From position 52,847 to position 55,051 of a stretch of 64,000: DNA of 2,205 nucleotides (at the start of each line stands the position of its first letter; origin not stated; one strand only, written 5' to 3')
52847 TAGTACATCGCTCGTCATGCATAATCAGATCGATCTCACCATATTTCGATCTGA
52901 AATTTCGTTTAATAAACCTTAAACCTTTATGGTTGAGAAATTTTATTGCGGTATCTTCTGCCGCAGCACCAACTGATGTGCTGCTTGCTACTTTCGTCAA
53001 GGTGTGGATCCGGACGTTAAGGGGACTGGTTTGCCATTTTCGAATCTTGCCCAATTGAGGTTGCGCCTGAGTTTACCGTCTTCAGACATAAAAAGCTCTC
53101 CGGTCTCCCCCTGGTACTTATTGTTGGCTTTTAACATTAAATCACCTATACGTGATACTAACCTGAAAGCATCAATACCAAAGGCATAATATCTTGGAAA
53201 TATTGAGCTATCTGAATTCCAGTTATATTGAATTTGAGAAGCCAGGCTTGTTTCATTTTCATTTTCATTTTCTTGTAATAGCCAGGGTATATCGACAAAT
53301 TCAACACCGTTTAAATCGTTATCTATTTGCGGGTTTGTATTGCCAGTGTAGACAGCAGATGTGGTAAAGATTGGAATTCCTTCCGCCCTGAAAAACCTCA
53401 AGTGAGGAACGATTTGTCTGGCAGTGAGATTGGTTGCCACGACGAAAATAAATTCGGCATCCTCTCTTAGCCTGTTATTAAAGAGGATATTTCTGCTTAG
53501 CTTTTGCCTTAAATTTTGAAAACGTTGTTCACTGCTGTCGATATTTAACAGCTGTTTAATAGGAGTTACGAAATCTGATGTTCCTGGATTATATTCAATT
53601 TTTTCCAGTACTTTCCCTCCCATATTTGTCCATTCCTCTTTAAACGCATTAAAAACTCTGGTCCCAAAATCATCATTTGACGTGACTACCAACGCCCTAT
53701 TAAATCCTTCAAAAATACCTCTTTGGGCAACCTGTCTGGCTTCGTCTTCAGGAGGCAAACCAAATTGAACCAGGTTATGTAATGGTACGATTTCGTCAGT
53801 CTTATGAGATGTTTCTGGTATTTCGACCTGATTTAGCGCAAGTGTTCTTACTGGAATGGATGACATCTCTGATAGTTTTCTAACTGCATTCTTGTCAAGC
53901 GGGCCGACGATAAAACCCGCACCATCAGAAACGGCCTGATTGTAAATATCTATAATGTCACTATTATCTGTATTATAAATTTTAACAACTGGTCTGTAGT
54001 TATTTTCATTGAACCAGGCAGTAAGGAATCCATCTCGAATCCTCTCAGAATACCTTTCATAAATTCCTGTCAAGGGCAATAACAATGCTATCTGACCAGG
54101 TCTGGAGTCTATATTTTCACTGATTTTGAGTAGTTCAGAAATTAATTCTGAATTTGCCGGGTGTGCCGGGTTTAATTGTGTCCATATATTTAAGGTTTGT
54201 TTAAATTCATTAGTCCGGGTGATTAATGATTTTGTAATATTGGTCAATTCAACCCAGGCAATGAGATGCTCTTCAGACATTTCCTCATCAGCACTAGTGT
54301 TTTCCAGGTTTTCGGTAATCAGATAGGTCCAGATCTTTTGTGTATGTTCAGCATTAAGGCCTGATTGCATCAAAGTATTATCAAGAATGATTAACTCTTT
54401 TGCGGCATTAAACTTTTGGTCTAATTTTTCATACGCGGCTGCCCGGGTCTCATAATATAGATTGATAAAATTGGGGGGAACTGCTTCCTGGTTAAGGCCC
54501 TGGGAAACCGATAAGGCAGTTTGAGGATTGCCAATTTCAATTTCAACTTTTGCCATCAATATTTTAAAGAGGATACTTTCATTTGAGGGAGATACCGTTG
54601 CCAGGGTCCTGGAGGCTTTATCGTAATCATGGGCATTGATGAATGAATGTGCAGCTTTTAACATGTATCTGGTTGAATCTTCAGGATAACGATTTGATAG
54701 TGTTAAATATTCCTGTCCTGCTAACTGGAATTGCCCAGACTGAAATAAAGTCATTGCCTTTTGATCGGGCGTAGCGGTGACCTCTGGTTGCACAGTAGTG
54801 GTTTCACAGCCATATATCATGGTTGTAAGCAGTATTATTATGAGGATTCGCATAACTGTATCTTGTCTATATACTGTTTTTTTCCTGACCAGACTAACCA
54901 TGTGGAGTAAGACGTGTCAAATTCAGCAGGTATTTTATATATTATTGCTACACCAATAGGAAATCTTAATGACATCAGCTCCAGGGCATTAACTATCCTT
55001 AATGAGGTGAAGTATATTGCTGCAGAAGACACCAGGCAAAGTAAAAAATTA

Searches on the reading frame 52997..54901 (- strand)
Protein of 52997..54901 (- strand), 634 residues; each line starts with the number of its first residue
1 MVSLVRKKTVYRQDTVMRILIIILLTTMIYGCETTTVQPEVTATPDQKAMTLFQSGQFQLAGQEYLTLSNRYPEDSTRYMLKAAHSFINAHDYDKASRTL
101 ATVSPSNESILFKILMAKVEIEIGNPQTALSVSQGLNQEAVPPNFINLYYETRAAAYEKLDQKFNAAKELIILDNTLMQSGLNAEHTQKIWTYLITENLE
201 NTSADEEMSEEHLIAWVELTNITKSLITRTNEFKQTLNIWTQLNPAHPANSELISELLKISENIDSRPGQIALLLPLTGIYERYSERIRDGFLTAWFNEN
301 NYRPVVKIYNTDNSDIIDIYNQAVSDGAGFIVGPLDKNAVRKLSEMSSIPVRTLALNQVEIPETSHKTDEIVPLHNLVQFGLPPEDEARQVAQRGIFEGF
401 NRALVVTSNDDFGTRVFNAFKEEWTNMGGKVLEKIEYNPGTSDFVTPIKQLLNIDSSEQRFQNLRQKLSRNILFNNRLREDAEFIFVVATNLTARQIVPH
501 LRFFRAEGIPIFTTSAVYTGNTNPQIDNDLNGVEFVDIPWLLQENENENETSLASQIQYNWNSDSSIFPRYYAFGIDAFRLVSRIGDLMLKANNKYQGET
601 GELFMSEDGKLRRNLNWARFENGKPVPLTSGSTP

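Call 43: search_protein_families(library=pfam, proteins=[window:52997-54901:-], max_evalue=0.00001)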
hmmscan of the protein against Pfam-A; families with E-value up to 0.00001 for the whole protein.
window:52997-54901:- (634 aa): 2 families
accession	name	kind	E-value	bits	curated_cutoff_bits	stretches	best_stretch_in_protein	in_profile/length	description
PF04348.19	LppC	-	6.5e-99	332.5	28.8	1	69-623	16-563/563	LppC putative lipoprotein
PF13458.12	Peripla_BP_6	-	3.4e-07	30.7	31.7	1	270-451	3-186/343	Periplasmic binding protein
